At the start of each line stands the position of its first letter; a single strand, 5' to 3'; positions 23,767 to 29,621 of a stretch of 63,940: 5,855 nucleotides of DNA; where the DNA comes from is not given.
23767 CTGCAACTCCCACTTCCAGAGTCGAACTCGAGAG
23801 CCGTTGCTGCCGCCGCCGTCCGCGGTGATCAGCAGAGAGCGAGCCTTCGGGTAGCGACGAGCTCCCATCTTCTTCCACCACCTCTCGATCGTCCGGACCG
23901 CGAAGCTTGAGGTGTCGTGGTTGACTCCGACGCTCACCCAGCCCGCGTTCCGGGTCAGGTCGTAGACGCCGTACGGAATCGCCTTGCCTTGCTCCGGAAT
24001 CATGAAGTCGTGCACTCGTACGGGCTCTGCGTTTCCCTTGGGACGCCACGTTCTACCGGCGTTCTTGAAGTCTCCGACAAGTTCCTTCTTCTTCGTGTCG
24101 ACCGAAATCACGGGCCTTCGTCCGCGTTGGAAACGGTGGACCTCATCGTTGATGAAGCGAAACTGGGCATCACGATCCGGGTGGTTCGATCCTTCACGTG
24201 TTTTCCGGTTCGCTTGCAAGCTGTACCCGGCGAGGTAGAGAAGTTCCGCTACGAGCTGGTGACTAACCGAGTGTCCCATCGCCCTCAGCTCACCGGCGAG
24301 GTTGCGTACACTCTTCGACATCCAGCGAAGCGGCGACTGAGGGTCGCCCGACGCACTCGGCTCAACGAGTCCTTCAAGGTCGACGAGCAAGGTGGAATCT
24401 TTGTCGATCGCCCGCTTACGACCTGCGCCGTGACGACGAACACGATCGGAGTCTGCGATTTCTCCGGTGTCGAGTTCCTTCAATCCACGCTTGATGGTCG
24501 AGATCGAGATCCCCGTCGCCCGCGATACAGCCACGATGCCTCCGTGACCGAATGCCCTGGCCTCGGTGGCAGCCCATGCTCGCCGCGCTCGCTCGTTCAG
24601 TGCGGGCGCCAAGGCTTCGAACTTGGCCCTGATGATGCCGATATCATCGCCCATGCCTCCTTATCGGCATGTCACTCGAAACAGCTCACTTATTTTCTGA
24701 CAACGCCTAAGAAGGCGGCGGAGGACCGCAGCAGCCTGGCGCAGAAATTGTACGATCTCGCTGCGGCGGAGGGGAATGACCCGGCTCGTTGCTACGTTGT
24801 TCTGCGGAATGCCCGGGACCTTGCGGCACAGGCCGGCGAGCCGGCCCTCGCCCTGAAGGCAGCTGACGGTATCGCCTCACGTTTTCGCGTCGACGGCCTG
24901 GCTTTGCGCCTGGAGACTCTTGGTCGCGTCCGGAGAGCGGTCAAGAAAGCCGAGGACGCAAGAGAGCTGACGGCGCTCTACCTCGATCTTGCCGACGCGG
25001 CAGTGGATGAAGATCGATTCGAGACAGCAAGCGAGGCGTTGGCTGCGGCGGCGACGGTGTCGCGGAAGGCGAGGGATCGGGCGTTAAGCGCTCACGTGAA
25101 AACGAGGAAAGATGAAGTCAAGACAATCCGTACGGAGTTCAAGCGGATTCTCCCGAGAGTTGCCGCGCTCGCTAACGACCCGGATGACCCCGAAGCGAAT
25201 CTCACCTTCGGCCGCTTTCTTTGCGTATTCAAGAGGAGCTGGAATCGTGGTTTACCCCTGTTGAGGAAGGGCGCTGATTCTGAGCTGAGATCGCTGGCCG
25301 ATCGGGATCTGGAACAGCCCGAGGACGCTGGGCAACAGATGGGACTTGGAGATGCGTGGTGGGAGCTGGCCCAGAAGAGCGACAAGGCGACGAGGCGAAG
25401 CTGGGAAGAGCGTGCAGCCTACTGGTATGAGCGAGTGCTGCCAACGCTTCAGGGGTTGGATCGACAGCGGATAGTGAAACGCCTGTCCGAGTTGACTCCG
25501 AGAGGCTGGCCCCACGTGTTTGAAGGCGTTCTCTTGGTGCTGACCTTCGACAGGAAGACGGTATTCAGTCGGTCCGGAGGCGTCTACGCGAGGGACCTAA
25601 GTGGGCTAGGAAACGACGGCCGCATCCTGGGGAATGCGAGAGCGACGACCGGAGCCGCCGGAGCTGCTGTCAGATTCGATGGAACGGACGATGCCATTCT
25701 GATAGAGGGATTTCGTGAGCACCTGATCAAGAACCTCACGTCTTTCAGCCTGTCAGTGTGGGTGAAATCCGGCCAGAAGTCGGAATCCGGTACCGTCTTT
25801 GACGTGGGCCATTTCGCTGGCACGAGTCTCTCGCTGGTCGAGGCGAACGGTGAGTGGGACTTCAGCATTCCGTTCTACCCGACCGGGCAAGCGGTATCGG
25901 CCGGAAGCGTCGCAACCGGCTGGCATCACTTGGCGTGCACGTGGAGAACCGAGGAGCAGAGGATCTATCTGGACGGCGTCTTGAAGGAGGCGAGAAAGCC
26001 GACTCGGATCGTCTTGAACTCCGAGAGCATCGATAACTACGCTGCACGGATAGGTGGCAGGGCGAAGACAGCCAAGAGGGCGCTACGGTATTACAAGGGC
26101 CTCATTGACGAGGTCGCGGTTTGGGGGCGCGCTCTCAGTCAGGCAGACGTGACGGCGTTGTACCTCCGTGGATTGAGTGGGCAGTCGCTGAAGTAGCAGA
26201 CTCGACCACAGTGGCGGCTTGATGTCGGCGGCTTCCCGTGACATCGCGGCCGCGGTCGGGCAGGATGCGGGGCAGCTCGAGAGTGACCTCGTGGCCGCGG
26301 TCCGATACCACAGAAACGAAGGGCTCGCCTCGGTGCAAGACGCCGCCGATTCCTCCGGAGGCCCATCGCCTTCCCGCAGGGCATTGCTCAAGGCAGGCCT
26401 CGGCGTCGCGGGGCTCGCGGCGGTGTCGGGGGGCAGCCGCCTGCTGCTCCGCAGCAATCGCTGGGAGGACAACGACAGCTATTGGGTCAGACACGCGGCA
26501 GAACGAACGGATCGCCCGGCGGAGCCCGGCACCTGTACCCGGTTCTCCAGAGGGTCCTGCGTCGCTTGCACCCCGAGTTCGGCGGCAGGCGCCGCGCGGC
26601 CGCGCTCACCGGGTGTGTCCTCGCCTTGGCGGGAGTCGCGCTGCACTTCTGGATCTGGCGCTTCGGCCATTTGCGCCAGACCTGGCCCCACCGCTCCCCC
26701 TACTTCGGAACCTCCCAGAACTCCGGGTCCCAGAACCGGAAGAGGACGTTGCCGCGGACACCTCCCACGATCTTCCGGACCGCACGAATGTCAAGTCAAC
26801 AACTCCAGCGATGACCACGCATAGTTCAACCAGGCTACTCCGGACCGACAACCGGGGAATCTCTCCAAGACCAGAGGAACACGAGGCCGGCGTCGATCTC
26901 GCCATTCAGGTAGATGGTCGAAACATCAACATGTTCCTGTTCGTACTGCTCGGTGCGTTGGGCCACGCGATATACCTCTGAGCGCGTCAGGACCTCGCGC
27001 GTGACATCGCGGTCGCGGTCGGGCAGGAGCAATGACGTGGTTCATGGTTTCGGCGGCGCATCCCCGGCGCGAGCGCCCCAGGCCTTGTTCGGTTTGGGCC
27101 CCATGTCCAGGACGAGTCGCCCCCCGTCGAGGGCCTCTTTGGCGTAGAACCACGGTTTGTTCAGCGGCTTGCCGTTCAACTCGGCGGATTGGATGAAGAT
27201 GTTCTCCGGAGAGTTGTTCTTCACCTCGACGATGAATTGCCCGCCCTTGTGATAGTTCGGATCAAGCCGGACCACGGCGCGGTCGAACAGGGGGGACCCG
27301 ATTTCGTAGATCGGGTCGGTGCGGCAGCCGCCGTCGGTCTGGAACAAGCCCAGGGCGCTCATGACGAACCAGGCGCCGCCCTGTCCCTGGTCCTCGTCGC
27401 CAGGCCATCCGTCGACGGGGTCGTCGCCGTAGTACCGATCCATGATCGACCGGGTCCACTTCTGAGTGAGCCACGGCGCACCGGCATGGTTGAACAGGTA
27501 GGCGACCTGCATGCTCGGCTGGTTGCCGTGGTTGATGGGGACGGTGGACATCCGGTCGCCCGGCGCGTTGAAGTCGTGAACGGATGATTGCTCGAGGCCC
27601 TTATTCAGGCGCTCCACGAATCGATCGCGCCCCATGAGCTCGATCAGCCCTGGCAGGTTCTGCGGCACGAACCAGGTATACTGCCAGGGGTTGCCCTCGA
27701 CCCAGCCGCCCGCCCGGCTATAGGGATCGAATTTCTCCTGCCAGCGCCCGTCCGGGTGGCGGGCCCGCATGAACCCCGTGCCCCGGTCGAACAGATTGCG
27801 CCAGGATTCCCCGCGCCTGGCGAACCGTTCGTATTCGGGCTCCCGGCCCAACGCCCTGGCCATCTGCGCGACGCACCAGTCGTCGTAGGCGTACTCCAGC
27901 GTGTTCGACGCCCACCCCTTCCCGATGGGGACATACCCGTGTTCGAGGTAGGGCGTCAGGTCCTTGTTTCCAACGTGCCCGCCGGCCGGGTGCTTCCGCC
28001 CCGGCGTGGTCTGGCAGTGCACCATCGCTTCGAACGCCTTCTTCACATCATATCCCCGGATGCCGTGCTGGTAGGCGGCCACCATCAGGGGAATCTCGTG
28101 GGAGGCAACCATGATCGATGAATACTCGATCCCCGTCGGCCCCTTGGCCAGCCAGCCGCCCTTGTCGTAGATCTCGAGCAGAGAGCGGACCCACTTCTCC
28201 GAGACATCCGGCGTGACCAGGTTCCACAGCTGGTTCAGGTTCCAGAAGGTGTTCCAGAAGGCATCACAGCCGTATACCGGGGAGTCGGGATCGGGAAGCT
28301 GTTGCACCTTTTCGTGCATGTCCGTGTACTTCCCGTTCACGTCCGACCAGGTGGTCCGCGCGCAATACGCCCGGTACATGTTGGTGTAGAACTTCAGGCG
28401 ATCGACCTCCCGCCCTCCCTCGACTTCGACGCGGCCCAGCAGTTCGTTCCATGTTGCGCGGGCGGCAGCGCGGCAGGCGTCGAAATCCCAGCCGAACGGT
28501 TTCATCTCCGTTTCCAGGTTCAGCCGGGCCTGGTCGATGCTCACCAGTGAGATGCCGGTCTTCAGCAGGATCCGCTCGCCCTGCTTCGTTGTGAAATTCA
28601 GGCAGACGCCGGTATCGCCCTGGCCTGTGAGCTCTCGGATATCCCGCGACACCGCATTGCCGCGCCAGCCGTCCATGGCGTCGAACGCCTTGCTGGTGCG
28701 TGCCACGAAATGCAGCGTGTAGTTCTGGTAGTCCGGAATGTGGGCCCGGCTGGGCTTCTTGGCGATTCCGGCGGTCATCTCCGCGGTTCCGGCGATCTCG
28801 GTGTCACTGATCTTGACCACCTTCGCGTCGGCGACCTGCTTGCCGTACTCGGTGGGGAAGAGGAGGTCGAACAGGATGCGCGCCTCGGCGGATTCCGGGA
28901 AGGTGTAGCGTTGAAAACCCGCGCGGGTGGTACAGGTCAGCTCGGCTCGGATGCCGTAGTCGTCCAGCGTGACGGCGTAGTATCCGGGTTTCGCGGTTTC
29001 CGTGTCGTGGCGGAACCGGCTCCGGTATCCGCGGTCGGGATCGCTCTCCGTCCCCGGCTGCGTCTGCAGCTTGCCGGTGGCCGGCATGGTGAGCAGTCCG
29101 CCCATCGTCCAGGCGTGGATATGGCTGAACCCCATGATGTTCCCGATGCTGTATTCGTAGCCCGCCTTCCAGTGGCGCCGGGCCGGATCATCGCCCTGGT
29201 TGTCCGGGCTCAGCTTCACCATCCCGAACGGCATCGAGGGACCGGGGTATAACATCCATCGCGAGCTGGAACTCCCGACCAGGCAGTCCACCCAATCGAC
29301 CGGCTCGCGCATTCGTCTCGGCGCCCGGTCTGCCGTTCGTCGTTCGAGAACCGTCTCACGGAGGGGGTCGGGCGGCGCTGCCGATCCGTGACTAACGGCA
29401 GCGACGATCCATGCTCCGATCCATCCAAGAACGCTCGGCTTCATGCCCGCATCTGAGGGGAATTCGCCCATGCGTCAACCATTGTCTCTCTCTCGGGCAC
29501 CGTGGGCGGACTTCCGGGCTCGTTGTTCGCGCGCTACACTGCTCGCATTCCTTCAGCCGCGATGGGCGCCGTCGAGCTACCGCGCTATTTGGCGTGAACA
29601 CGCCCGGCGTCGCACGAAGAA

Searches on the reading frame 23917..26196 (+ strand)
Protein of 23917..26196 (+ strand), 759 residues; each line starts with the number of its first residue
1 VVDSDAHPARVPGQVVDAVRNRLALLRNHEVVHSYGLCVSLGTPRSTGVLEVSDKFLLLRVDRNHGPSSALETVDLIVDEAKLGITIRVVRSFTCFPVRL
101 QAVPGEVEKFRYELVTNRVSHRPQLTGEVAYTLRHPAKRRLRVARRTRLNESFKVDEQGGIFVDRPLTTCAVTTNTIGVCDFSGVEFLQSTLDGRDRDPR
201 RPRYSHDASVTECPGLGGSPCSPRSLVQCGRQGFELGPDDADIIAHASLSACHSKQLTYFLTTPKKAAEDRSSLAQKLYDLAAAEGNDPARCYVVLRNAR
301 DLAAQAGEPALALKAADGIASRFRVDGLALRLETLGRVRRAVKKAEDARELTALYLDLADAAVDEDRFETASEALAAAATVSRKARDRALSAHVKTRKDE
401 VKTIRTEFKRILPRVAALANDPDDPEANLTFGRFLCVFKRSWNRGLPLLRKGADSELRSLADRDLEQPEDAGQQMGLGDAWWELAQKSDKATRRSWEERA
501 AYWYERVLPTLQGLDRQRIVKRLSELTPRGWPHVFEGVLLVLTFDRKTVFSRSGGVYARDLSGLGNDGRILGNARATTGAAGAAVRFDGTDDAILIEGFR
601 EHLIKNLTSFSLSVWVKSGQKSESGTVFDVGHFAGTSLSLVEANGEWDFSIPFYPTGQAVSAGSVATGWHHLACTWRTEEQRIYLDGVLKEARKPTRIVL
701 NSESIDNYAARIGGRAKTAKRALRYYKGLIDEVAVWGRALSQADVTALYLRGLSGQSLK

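Call 10: search_protein_families(library=pfam, proteins=[window:23917-26196:+])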
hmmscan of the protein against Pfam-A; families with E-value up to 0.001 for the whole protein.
window:23917-26196:+ (759 aa): 1 family
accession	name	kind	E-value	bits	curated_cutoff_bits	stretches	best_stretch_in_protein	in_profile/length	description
PF13385.13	Laminin_G_3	-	1.2e-20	74.6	27.6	1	589-745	2-150/151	Concanavalin A-like lectin/glucanases superfamily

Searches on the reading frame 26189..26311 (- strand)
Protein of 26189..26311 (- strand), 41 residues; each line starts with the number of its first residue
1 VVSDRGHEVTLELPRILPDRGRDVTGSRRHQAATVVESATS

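Call 53: find_homologous_proteins(query=A5, max_evalue=10)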
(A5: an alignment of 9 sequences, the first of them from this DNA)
Query A5 (9 sequences) (41 aa, profile of the alignment): 1 proteins with E <= 10 among 11 candidates.
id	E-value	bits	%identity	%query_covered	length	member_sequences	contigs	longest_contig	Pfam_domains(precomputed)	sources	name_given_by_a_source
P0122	1.1e-3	36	80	24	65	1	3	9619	-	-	-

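Call 54: find_encoding_contigs(protein=P0122, flank=10000, max_places=10)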
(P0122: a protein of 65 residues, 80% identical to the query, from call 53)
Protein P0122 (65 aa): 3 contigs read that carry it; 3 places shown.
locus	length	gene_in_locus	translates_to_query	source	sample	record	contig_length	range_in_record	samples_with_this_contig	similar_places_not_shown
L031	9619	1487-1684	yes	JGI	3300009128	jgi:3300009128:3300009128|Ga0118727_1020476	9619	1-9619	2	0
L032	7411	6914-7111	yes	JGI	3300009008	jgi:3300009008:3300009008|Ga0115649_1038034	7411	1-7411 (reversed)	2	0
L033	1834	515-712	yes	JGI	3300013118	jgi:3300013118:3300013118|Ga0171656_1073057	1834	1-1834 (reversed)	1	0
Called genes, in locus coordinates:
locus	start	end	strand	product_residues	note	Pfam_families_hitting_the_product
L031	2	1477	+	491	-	?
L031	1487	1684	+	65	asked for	-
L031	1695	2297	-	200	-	-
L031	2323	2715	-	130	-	PF13385:Laminin_G_3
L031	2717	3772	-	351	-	-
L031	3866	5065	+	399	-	PF07592:DDE_Tnp_ISAZ013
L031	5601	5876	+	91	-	-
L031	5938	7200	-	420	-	PF13360:PQQ_2, PF13570:Beta-prop_ACSF4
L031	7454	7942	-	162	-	PF06271:RDD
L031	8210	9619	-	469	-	?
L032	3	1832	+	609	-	?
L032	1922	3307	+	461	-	PF13485:Peptidase_MA_2 (faint)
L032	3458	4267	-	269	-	PF05401:NodS (weak), PF00891:Methyltransf_2, PF05175:MTS, PF13489:Methyltransf_23, PF13847:Methyltransf_31, PF08241:Methyltransf_11, PF08242:Methyltransf_12, PF13649:Methyltransf_25, +3 more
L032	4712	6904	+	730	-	PF17678:Glyco_hydro_92N, PF07971:Glyco_hydro_92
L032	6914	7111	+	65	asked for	-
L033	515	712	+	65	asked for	-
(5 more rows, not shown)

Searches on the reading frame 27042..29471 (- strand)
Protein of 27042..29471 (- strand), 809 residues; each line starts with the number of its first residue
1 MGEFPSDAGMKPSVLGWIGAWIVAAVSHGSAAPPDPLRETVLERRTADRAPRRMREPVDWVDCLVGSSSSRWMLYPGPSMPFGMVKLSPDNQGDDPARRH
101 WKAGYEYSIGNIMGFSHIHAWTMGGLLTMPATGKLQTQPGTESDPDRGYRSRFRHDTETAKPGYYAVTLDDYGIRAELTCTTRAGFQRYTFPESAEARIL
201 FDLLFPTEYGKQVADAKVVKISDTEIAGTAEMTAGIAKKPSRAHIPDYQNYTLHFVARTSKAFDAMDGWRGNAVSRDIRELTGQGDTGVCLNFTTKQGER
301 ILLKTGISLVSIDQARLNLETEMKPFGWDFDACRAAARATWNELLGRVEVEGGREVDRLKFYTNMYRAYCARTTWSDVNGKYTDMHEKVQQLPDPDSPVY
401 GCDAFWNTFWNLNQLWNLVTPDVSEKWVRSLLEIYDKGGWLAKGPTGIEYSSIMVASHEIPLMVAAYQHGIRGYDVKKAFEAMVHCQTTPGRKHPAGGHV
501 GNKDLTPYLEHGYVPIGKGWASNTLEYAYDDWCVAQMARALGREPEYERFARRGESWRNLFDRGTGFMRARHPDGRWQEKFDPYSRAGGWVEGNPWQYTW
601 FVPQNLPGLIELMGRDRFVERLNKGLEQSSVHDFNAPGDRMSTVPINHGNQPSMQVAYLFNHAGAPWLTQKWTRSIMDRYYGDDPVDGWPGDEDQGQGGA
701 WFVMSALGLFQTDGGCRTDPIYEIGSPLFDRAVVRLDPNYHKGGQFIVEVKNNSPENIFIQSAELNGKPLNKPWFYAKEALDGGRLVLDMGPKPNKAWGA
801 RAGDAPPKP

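Call 10: search_protein_families(library=pfam, proteins=[window:27042-29471:-])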
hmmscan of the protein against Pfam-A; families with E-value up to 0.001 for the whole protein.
window:27042-29471:- (809 aa): 2 families
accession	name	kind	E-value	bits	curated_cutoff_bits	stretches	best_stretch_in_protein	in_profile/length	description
PF07971.18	Glyco_hydro_92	-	1e-151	506.5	24.6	1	314-792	1-464/464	Glycosyl hydrolase family 92 catalytic domain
PF17678.7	Glyco_hydro_92N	-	1.7e-65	221.6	34.5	1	60-308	1-236/236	Glycosyl hydrolase family 92 N-terminal domain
